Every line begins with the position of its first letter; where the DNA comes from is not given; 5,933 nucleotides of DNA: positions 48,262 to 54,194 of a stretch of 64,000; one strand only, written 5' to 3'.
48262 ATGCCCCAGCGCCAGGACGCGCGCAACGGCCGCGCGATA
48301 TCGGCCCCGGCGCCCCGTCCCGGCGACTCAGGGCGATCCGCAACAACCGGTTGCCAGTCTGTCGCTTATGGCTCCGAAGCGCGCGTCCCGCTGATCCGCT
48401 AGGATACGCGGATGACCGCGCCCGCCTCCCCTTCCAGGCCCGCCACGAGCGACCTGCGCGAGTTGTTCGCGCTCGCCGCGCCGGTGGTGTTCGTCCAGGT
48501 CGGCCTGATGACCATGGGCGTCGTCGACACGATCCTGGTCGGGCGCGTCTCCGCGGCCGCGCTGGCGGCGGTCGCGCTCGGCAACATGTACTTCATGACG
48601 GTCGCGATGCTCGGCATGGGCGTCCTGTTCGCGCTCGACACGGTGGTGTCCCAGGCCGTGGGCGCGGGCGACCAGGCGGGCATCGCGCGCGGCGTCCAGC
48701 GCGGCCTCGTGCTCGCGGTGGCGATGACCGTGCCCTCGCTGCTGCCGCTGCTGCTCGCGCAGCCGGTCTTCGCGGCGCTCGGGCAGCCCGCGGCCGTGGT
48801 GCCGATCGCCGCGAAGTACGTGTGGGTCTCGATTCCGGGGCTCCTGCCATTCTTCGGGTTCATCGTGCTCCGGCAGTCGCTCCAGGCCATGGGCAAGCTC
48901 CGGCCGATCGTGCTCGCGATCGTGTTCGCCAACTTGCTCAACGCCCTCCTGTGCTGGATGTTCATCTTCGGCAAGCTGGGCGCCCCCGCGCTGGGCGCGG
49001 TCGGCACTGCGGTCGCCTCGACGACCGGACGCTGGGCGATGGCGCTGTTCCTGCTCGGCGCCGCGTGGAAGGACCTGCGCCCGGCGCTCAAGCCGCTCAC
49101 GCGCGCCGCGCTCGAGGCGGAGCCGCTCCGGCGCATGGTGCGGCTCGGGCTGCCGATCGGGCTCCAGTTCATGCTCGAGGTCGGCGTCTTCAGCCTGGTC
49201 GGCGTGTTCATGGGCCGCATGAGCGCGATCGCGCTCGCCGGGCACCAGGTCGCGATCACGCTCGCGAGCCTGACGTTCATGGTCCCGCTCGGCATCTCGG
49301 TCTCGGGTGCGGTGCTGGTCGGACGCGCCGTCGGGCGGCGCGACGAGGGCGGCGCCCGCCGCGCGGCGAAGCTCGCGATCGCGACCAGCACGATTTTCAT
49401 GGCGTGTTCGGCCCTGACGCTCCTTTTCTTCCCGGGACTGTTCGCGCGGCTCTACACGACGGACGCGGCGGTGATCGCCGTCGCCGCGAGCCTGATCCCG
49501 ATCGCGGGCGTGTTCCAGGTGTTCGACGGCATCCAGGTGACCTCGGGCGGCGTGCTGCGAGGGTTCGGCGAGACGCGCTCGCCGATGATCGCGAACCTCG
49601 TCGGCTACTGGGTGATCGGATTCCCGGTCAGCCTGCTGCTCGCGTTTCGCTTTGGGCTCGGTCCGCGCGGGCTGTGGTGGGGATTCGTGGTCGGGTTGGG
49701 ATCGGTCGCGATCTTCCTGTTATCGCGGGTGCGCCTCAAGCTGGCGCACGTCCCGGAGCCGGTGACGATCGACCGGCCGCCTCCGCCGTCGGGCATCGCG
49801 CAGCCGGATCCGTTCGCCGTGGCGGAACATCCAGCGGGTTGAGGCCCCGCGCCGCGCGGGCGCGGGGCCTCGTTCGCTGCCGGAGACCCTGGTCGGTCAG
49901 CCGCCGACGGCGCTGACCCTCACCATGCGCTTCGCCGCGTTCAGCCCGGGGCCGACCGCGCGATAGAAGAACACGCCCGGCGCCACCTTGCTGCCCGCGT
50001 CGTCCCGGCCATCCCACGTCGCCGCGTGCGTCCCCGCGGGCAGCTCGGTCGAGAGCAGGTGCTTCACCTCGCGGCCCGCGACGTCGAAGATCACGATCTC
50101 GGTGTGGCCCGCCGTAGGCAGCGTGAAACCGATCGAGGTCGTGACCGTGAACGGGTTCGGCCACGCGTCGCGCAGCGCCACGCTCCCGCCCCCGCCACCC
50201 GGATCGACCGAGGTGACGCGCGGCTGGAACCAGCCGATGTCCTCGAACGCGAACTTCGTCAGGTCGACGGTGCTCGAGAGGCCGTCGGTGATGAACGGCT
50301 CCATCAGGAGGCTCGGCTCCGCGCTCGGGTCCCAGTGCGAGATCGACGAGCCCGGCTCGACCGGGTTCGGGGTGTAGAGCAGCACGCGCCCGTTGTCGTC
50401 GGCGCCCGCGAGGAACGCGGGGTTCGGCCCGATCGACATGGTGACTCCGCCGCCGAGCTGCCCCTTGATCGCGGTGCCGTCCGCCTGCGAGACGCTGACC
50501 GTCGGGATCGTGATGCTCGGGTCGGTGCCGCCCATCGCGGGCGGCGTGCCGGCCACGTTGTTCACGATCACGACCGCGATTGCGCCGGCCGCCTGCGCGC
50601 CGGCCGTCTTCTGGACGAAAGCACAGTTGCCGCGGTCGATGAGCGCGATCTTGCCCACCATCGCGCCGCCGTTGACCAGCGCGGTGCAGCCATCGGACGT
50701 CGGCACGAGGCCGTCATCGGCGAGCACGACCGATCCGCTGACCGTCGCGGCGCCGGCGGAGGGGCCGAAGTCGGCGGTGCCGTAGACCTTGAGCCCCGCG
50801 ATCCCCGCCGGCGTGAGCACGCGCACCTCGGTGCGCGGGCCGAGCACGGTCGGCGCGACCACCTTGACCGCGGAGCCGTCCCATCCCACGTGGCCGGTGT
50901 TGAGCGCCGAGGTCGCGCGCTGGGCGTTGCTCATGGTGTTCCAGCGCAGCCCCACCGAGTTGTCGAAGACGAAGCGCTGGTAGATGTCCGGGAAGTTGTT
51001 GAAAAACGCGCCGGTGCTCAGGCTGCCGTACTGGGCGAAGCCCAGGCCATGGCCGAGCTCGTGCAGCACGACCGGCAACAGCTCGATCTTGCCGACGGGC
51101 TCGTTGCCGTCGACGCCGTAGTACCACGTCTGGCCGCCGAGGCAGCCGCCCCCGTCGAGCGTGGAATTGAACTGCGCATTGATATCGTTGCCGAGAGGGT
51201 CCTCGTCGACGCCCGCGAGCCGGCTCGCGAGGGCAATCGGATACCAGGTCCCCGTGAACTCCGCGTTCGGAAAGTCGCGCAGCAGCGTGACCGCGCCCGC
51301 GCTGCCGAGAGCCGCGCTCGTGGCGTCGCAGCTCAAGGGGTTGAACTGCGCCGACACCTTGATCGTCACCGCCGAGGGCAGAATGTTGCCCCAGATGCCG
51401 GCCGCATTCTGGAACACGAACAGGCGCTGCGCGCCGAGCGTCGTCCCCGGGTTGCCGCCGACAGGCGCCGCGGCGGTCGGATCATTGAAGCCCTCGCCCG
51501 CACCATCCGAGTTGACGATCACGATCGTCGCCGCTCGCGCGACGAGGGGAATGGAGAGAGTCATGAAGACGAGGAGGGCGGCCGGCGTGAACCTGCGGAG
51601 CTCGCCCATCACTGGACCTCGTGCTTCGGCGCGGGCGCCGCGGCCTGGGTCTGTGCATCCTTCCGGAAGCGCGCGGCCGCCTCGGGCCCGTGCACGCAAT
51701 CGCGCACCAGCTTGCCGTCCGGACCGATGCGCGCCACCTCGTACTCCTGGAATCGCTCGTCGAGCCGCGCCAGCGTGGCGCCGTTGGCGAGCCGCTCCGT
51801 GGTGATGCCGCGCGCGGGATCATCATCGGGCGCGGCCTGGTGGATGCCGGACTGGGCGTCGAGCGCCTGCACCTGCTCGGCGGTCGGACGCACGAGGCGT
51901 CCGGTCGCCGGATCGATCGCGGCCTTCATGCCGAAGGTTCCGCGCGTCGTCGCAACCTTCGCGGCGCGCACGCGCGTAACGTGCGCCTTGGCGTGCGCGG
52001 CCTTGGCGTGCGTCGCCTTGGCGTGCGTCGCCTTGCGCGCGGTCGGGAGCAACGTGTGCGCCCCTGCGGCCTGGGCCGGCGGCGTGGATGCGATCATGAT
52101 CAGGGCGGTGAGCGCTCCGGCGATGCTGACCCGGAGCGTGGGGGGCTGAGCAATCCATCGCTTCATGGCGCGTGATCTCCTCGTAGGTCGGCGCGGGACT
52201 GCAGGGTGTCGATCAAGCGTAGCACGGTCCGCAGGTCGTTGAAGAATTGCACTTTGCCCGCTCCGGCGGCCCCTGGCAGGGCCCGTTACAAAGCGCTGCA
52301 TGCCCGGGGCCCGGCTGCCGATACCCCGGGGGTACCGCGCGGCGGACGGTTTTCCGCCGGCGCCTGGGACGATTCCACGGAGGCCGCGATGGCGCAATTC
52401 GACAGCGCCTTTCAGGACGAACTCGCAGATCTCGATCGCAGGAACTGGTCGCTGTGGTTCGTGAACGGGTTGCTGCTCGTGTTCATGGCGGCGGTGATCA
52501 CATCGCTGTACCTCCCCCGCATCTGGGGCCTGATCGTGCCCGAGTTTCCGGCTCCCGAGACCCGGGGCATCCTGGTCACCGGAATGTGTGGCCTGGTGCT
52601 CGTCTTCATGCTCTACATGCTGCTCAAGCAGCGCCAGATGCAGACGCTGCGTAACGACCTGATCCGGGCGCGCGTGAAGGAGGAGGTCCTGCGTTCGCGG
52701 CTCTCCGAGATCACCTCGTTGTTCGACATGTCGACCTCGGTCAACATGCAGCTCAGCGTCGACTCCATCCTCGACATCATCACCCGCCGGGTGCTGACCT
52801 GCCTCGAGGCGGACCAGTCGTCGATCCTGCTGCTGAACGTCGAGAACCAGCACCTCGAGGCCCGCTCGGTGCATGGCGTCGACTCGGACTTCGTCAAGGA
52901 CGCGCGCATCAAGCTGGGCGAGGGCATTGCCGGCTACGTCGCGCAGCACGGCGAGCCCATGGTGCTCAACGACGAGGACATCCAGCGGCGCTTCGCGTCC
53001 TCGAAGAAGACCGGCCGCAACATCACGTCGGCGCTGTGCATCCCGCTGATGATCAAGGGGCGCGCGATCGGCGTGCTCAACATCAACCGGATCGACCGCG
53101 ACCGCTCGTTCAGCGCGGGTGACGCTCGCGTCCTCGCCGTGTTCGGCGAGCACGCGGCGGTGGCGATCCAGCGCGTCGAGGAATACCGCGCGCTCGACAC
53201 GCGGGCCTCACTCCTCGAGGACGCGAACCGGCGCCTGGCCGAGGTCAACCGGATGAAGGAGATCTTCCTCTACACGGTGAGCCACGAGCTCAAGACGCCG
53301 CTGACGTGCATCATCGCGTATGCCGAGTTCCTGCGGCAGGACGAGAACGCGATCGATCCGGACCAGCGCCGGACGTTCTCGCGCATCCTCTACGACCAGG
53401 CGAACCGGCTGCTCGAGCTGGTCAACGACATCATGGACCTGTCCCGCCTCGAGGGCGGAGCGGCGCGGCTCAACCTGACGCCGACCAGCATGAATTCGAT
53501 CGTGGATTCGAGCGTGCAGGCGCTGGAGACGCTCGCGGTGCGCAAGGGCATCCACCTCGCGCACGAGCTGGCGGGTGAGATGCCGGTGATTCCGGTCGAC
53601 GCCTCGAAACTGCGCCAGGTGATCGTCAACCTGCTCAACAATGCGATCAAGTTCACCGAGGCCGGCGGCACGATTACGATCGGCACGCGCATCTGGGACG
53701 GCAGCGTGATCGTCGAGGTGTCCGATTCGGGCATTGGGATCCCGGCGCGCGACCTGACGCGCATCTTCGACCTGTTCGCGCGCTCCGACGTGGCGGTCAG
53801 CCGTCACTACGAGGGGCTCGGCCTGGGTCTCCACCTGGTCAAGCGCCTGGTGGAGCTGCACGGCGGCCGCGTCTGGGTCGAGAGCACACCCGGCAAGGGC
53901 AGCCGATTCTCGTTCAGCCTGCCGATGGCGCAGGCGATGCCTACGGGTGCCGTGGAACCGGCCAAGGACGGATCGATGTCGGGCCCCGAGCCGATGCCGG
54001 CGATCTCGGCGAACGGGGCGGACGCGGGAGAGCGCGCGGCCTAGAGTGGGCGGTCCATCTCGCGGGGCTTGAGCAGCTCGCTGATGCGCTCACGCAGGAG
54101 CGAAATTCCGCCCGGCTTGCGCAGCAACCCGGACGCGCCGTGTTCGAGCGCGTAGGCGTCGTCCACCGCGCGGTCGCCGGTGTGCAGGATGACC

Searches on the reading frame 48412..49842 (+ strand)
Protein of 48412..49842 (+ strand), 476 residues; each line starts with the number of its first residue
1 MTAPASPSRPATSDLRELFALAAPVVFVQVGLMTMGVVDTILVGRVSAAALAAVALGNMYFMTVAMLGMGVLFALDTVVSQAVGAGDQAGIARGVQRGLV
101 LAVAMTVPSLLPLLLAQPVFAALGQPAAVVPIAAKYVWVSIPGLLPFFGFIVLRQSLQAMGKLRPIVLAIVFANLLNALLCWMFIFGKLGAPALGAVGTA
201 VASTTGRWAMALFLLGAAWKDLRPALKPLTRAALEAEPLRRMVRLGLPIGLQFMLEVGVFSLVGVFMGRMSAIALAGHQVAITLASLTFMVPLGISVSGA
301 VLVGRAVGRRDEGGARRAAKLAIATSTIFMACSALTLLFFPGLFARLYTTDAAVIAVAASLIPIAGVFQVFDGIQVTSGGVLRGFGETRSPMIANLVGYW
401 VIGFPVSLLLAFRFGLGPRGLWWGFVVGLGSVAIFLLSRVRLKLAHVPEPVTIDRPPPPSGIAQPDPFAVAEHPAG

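Call 69: search_protein_families(library=pfam, proteins=[window:48412-49842:+], max_evalue=0.001)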
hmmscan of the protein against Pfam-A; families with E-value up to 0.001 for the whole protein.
window:48412-49842:+ (476 aa): 1 family
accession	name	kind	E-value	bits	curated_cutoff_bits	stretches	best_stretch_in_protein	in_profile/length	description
PF01554.23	MatE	-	6.5e-56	188.9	24.9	2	248-407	1-159/161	MatE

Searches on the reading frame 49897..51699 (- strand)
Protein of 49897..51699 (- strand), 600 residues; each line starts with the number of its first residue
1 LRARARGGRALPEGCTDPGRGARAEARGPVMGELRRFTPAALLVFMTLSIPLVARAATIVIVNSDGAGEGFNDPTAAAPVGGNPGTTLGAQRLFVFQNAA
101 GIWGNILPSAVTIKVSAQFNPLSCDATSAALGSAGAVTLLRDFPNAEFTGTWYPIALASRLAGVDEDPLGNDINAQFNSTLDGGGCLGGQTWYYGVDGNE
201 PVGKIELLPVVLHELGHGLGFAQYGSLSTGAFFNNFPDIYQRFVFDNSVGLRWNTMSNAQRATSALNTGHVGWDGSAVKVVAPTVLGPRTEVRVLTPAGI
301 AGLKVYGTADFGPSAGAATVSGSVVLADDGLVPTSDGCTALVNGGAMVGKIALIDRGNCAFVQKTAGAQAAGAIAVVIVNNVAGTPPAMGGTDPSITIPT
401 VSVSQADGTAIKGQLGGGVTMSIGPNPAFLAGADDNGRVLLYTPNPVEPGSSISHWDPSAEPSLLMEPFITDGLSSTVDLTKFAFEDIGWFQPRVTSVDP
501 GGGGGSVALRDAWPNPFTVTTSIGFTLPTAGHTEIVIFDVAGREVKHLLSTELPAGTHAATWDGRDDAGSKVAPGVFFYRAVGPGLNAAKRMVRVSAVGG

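Call 69: search_protein_families(library=pfam, proteins=[window:49897-51699:-], max_evalue=0.001)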
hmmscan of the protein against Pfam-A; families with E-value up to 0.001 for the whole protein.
window:49897-51699:- (600 aa): 2 families
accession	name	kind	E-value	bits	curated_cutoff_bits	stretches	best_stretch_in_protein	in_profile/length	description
PF02225.27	PA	-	2.7e-19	69.5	23.9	1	320-411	1-95/95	PA domain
PF13860.13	FlgD_ig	-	1.2e-09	38.5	27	1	522-577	13-69/79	FlgD Ig-like domain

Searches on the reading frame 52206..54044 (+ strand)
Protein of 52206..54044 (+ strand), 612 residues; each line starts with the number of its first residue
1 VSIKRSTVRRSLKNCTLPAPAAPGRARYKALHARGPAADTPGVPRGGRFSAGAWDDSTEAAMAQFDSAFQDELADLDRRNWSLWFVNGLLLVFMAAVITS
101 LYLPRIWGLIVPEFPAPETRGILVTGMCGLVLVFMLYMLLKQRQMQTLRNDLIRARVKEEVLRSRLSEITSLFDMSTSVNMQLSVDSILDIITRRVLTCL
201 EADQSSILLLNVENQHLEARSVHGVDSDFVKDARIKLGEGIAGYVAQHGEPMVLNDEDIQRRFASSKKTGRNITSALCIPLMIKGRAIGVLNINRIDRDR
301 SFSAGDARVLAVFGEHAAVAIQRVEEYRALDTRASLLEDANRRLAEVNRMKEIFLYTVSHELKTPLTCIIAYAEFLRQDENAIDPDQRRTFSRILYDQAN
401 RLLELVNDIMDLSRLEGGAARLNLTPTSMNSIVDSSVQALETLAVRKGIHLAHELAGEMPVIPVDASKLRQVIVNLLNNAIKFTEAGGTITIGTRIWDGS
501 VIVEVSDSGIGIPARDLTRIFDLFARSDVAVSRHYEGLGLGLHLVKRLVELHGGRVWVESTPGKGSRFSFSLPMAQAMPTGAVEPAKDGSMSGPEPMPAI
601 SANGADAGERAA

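Call 69: search_protein_families(library=pfam, proteins=[window:52206-54044:+], max_evalue=0.001)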
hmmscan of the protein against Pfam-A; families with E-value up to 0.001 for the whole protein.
window:52206-54044:+ (612 aa): 5 families
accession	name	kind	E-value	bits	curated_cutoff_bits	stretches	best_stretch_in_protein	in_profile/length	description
PF02518.31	HATPase_c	-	1.4e-30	106.5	26.4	1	465-575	2-110/111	Histidine kinase-, DNA gyrase B-, and HSP90-like ATPase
PF13185.12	GAF_2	-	2.4e-18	67.1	28.6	1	183-322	2-136/136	GAF domain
PF00512.31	HisKA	-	2.2e-17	63.3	26.9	1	351-418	2-66/66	His Kinase A (phospho-acceptor) domain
PF01590.32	GAF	-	3.2e-16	60.5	22.4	1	185-321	2-133/133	GAF domain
PF13492.12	GAF_3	-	2.8e-10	41.2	27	1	184-323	1-129/129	GAF domain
